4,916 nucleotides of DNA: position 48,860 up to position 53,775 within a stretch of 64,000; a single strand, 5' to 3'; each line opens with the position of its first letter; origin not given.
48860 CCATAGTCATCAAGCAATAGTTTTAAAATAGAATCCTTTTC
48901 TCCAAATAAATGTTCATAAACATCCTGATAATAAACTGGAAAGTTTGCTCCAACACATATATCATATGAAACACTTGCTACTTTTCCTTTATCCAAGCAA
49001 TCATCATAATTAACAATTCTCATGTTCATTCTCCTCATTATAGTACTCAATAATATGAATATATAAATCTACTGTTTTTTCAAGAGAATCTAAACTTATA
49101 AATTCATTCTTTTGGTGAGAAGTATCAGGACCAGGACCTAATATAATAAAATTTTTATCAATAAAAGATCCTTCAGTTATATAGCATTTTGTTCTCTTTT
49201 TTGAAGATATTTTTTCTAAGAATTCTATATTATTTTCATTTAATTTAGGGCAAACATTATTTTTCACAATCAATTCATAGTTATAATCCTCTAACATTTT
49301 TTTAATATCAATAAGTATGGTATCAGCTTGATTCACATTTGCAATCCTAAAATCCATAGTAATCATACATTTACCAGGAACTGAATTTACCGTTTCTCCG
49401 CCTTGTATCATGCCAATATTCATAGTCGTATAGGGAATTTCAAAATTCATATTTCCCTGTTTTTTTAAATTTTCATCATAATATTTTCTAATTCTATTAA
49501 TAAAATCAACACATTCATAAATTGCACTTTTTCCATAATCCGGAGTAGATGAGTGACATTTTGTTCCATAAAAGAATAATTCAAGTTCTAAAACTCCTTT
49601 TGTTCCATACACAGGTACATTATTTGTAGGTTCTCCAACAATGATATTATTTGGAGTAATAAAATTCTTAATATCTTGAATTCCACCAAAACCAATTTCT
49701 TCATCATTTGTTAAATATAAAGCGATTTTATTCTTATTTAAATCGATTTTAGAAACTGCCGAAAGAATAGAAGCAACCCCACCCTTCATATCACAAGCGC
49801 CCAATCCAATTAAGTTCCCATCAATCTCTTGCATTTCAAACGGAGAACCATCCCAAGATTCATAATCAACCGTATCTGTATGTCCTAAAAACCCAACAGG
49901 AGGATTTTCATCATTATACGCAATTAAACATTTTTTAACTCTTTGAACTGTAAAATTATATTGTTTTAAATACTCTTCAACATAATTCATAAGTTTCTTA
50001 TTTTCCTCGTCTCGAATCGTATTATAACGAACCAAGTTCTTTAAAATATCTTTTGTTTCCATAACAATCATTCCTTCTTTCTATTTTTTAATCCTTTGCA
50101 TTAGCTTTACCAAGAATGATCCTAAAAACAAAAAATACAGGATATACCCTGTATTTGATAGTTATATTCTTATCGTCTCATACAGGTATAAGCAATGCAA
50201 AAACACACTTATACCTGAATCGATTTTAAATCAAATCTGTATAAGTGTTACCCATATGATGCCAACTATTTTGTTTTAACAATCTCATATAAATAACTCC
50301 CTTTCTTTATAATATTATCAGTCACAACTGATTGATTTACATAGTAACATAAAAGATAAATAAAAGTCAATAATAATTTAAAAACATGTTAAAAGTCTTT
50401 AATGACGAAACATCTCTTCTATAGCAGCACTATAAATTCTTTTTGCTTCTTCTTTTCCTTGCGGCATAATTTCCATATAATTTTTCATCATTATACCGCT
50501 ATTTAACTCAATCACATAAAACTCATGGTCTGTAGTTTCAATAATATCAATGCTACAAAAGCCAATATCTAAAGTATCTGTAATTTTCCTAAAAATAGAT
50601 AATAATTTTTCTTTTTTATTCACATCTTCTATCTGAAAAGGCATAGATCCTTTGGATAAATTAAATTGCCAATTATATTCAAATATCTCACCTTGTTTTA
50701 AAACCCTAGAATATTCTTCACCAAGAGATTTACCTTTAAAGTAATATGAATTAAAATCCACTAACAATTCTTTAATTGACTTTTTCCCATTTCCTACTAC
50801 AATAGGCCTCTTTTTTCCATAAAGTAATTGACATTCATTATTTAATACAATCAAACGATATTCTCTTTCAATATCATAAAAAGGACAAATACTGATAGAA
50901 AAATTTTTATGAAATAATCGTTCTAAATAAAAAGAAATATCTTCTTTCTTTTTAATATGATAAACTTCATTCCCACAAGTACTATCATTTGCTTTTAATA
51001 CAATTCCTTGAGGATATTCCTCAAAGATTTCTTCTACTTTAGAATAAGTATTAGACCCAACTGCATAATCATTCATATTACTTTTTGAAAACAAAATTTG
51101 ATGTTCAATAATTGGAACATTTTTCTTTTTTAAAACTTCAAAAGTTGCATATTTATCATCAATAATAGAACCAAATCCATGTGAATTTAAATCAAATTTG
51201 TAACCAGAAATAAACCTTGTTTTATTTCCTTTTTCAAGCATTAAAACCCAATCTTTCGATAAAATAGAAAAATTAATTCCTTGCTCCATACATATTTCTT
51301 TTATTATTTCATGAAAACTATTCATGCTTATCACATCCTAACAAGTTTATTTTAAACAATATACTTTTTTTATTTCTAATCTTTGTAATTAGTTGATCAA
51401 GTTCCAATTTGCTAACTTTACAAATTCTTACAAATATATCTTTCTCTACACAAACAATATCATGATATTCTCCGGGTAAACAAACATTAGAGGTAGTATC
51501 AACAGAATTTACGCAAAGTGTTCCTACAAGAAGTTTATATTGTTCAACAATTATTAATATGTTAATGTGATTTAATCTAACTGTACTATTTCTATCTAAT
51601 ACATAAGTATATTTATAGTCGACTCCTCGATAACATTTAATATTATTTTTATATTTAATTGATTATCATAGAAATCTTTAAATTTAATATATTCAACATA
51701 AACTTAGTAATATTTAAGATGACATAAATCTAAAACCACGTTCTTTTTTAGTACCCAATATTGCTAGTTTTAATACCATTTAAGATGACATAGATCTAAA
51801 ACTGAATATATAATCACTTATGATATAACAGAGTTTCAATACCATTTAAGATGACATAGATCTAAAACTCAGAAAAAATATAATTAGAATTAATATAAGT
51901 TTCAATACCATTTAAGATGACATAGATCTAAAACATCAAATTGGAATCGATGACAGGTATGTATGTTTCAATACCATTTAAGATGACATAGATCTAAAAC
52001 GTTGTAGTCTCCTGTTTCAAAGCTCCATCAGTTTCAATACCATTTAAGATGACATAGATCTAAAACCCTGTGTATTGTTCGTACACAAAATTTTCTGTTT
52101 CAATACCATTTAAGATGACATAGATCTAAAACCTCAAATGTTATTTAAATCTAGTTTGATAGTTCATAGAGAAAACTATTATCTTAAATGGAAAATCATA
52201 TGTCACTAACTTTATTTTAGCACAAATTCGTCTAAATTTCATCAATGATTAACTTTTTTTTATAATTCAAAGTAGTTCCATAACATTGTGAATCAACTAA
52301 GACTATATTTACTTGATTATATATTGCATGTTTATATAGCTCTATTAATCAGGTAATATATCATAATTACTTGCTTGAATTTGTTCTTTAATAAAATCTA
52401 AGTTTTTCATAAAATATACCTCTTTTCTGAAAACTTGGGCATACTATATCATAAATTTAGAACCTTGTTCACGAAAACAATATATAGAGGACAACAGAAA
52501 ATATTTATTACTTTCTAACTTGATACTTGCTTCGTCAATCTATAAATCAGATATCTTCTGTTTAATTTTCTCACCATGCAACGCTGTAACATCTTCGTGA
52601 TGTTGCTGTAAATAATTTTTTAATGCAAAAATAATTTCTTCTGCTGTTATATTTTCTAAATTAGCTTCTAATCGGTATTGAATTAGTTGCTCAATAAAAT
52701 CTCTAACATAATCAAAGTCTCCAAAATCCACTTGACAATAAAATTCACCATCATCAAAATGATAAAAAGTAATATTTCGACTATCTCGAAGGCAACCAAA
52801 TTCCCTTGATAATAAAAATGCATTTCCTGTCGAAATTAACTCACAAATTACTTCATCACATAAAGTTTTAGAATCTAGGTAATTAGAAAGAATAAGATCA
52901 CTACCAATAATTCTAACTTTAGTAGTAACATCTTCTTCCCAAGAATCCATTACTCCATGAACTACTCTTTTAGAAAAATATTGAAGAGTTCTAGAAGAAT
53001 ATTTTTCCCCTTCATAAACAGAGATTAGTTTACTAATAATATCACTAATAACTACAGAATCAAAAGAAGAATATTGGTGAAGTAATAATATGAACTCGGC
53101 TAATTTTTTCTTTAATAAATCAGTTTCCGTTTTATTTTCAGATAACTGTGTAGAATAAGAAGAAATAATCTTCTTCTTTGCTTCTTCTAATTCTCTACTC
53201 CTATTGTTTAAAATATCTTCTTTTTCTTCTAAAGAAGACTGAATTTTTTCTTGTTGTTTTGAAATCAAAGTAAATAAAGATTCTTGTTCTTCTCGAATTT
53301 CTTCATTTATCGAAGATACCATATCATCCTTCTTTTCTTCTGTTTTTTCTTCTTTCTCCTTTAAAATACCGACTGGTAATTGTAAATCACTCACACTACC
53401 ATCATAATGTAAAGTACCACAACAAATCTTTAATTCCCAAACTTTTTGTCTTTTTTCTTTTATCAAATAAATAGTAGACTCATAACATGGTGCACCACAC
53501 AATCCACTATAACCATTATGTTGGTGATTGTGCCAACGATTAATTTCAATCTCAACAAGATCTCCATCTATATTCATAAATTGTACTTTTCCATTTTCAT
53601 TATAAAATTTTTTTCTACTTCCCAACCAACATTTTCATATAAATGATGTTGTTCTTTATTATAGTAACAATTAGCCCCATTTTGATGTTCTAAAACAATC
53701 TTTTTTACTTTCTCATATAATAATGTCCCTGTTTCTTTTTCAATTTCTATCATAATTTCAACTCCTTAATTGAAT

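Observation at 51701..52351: Orphan inverted CRISPR2 array carries a conserved leader and a csn2 3' remnant, so it arose by segmental duplication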

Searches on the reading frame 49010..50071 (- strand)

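Call 13: search_protein_families(library=ncbifam, proteins=[window:49010-50071:-], max_evalue=0.001)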
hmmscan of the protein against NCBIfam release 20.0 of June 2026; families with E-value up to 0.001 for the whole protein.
window:49010-50071:- (353 aa): 48 families (the best 25 are shown)
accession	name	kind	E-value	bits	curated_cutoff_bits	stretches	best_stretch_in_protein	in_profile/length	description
TIGR01892.1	AcOrn-deacetyl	equivalog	1.3e-57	195.6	297.7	1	8-336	1-360/365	acetylornithine deacetylase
NF005710.0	PRK07522.1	subfamily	1.5e-55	188.9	412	1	4-339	8-383/391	acetylornithine deacetylase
NF003474.0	PRK05111.1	equivalog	1.9e-53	181.7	460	1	19-344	27-380/383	acetylornithine deacetylase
TIGR01910.1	DapE-ArgE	subfamily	2e-50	172.1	217.6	1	8-334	2-371/373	ArgE/DapE family deacylase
NF006365.0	PRK08588.1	subfamily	9.8e-49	166.7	289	1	5-345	8-381/383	succinyl-diaminopimelate desuccinylase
NF009557.0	PRK13009.1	equivalog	2.1e-37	129.1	284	1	5-344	4-374/377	succinyl-diaminopimelate desuccinylase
TIGR01900.1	dapE-gram_pos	equivalog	1.5e-36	126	304.2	1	7-336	6-345/351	succinyl-diaminopimelate desuccinylase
NF006400.0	PRK08651.1-3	equivalog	2.2e-35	122.2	374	1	7-344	13-406/410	succinyl-diaminopimelate desuccinylase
NF006399.0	PRK08651.1-2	equivalog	1.3e-32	113.3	381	2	3-200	3-218/405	succinyl-diaminopimelate desuccinylase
TIGR01246.1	dapE_proteo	equivalog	1.4e-32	113.1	361.8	1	7-342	2-368/370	succinyl-diaminopimelate desuccinylase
NF009555.0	PRK13004.1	equivalog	1.4e-31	109.8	321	1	8-269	19-288/399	YgeY family selenium metabolism-linked hydrolase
NF006402.0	PRK08651.1-5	equivalog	2.1e-27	96.1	369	1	55-264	58-266/369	succinyl-diaminopimelate desuccinylase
NF006439.0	PRK08737.1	equivalog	3.2e-27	95.5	345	1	5-342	7-362/364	acetylornithine deacetylase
NF006404.0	PRK08652.1-2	equivalog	4.6e-25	88.2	348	1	6-343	3-327/332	acetylornithine deacetylase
NF010589.0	PRK13983.1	equivalog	1.1e-22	80.6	333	1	25-270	47-315/409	M20 family metallo-hydrolase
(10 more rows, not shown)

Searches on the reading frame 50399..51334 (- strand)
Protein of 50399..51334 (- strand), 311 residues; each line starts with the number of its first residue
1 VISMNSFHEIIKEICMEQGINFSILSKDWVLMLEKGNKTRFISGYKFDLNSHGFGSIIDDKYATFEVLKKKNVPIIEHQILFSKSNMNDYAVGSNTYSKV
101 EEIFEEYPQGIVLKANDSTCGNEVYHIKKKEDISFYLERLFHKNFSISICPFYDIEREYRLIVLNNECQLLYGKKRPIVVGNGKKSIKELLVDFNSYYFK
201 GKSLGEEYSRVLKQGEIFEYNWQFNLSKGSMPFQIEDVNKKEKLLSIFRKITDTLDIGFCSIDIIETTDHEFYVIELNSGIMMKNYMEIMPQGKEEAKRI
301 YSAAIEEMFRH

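Call 13: search_protein_families(library=ncbifam, proteins=[window:50399-51334:-], max_evalue=0.001)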
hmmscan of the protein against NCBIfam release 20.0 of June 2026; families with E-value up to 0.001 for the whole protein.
window:50399-51334:- (311 aa): 8 families
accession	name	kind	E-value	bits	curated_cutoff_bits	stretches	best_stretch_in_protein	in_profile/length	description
TIGR02068.2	cya_phycin_syn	equivalog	2.9e-12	45.5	850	1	11-202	164-342/862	cyanophycin synthetase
NF002688.0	PRK02471.1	equivalog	8e-11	41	425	1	15-274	442-684/756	bifunctional glutamate--cysteine ligase GshA/glutathione synthetase GshB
TIGR00768.1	rimK_fam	subfamily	1.6e-10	40.8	143.4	1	220-288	197-262/276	RimK family alpha-L-glutamate ligase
NF053643.1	Ddl_archaea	equivalog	4.8e-07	29.1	500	0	56-139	102-170/367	putative pseudomurein biosynthesis ATP-grasp protein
TIGR02144.1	LysX_arch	equivalog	1.2e-06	27.8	275.6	0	221-289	197-262/281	lysine biosynthesis protein LysX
NF009402.0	PRK12767.1-1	equivalog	2.3e-06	26.7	218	1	5-182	59-226/329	carbamoyl phosphate synthase-like protein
NF010623.0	PRK14016.1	subfamily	3.7e-06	25.4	877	1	12-201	166-342/871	cyanophycin synthetase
NF040720.1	MptN_Meth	equivalog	2.9e-05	23.3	350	1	220-279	210-267/291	tetrahydromethanopterin:alpha-L-glutamate ligase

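Call 30: find_related_loci(query=window:50399-51334:-, collection=genome_contigs, flank=10000)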
Query window:50399-51334:- (311 aa) in genome_contigs; peptide patterns used: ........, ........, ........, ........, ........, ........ (x = any residue, [..] = any of these).
32 stretches matched a pattern; 5 encode a relative of the query (tblastn E <= 1e-3); 5 distinct loci.
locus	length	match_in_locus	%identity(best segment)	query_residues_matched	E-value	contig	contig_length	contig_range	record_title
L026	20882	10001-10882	58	4-309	8e-109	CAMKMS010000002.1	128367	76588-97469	MAG: uncultured Tenericutes bacterium isolate SRR12081297_bin.29_metaWRAP_v1.3_MAG genome assembly, contig: ERZ12289777.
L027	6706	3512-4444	45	1-310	7e-89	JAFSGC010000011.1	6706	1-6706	MAG: Bacilli bacterium isolate RGIG3111 Goat_Rectum-6__c390632, whole genome shotgun sequence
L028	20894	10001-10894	43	2-310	2e-83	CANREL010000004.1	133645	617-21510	MAG: uncultured Bacilli bacterium isolate Lapin-024__bin108 genome assembly, contig: Lapin-024__NODE_93_length_133645_co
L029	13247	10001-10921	46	4-308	1e-81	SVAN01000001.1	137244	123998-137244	MAG: Bacillota bacterium isolate SIG203 NODE_2650_length_137244_cov_4.139829, whole genome shotgun sequence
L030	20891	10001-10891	47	4-310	5e-90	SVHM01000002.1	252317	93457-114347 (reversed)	MAG: Clostridiales bacterium isolate SIG384 NODE_111_length_252317_cov_4.946037, whole genome shotgun sequence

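Call 34: find_homologous_proteins(query=window:50399-51334:-, max_evalue=1e-30)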
Query window:50399-51334:- (311 aa): 682 proteins with E <= 1e-30 among 1848 candidates; the best 120 are listed.
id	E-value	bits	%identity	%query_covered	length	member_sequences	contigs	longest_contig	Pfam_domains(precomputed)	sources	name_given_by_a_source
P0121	1.1e-200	683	99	99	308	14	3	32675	PF08443.17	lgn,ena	-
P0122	1.1e-176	605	87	99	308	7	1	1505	PF14397.12,PF08443.17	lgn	-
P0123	8.3e-154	529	76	98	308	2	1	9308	PF08443.17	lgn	-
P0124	5.3e-142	491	100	71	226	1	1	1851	PF08443.17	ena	-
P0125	1.3e-131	457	66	98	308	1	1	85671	-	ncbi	-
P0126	1.6e-128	446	63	99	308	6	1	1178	PF08443.17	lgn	-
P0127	1.5e-127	443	64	98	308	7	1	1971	-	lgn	-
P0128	4.1e-125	435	63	99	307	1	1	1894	PF14397.12,PF08443.17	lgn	-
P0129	1.8e-124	433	63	98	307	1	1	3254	-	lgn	-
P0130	2.4e-124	433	64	99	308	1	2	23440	-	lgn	-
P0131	8.6e-124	431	62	99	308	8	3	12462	PF14397.12,PF08443.17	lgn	-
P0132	1.2e-123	430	62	99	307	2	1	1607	PF08443.17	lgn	-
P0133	1.1e-122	427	61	99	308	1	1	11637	-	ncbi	-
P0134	1.3e-122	427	61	99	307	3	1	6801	PF08443.17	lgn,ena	-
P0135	2.7e-122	426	61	99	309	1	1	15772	PF08443.17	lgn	-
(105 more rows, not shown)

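Call 35: find_encoding_contigs(protein=P0123, flank=10000, max_places=2)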
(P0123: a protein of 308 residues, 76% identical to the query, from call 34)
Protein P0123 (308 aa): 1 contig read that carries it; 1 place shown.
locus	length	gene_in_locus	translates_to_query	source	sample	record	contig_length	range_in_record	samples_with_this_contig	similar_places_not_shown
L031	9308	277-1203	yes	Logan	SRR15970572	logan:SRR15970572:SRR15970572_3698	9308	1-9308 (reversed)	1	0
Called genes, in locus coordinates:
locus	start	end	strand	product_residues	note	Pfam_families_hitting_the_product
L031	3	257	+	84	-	?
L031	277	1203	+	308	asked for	PF08443:RimK (faint)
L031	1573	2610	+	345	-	PF01546:Peptidase_M20, PF07687:M20_dimer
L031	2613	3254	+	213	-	-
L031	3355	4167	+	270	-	-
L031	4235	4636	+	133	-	PF01029:NusB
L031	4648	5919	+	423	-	PF13742:tRNA_anti_2, PF01336:tRNA_anti-codon, PF02601:Exonuc_VII_L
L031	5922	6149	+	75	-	PF02609:Exonuc_VII_S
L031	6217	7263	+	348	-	-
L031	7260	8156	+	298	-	PF04536:TPM_phosphatase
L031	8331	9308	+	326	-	?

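Call 36: find_encoding_contigs(protein=P0125, flank=10000, max_places=2)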
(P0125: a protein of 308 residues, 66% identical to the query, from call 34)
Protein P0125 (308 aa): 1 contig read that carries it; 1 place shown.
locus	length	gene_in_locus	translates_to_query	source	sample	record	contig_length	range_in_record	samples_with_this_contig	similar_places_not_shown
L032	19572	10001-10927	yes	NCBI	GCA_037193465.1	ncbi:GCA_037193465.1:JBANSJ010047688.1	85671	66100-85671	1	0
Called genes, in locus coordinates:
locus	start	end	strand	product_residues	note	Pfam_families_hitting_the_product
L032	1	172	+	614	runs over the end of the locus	PF05557:MAD (weak), PF06160:EzrA (weak)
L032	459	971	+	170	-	-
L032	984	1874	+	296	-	PF01966:HD, PF07866:DUF1653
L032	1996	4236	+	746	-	PF00005:ABC_tran, PF02463:SMC_N (weak)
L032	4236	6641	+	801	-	PF00005:ABC_tran, PF02687:FtsX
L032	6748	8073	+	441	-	-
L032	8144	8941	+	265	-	PF02535:Zip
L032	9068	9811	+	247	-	PF12844:HTH_19, PF13560:HTH_31, PF01381:HTH_3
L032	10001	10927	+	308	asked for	-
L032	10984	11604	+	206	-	PF01725:Ham1p_like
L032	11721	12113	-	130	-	-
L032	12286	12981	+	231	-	PF01872:RibD_C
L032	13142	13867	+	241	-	PF00106:adh_short, PF08659:KR, PF23441:SDR (weak), PF13561:adh_short_C2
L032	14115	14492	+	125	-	PF15891:Nuc_deoxyri_tr2 (weak)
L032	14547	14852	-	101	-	PF05987:DUF898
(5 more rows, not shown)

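Call 77: search_protein_families(library=pfam, proteins=[window:50399-51334:-], max_evalue=0.01)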
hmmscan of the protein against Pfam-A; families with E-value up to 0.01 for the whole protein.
window:50399-51334:- (311 aa): 4 families
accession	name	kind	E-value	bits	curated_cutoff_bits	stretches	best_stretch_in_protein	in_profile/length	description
PF08443.16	RimK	-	4.3e-06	26.9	21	1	222-286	112-172/188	RimK-like ATP-grasp domain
PF14397.11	ATPgrasp_ST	-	1.8e-05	24.5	31.4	1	46-135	7-87/278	Sugar-transfer associated ATP-grasp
PF02655.19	ATP-grasp_3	-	0.001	19.6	23.2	0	238-279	113-155/160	ATP-grasp domain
PF14398.11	ATPgrasp_YheCD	-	0.0015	18.3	26.8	0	78-139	16-79/255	YheC/D like ATP-grasp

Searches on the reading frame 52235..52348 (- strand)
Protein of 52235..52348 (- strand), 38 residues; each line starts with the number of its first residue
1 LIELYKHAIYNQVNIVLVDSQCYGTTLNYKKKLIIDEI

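Call 90: search_protein_representatives(protein=window:52235-52348:-)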
Query: 38 residues. Proteins with E-value up to 0.001 (for the whole library): 25; up to 1e-10: 0; up to 1e-30: 0. The best 25 are listed.
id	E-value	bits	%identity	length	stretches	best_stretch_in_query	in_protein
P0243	5.5e-09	50.2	83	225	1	1-36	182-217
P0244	1.6e-08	48.8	71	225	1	2-36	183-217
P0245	3.6e-08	47.8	70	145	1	1-37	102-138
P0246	7.3e-08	46.8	67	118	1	1-36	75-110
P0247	1.0e-07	46.4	72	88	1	1-36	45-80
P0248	1.1e-07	46.3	67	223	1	2-37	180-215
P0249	1.3e-07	46.1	68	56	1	1-37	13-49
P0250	1.9e-07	45.6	67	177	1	1-36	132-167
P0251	1.3e-06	43.1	62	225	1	1-37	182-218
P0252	1.4e-06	43.0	62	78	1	1-37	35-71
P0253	3.6e-06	41.7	61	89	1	2-37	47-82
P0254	6.2e-06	41.0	64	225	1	1-36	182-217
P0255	7.4e-06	40.8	56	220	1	2-37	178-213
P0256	2.5e-05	39.2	59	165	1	1-37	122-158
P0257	3.6e-05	38.7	61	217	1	1-36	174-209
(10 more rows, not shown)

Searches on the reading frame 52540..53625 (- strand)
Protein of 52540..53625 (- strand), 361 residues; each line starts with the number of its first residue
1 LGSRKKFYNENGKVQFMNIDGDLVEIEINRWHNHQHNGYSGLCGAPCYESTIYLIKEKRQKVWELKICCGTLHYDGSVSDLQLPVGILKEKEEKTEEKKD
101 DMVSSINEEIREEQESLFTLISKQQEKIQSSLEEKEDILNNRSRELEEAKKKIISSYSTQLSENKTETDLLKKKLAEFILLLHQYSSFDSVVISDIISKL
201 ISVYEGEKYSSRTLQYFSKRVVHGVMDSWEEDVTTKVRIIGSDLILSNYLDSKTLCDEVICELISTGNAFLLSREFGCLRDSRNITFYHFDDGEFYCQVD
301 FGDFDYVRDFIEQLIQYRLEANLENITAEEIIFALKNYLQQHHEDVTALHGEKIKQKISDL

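Call 13: search_protein_families(library=ncbifam, proteins=[window:52540-53625:-], max_evalue=0.001)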
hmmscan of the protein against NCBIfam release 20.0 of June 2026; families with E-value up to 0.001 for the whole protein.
window:52540-53625:- (361 aa): 0 families

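Call 16: find_encoding_contigs(protein=window:52540-53625:-, flank=10000, max_places=10)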
Protein window:52540-53625:- (361 aa): no gene with exactly this product is on record in the collection.

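Call 77: search_protein_families(library=pfam, proteins=[window:52540-53625:-], max_evalue=0.01)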
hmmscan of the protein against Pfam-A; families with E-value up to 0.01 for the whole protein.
window:52540-53625:- (361 aa): 1 family
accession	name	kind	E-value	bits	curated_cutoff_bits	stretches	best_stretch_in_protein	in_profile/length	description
PF15346.11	ARGLU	-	0.00092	19.5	27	1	88-154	34-100/149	Arginine and glutamate-rich 1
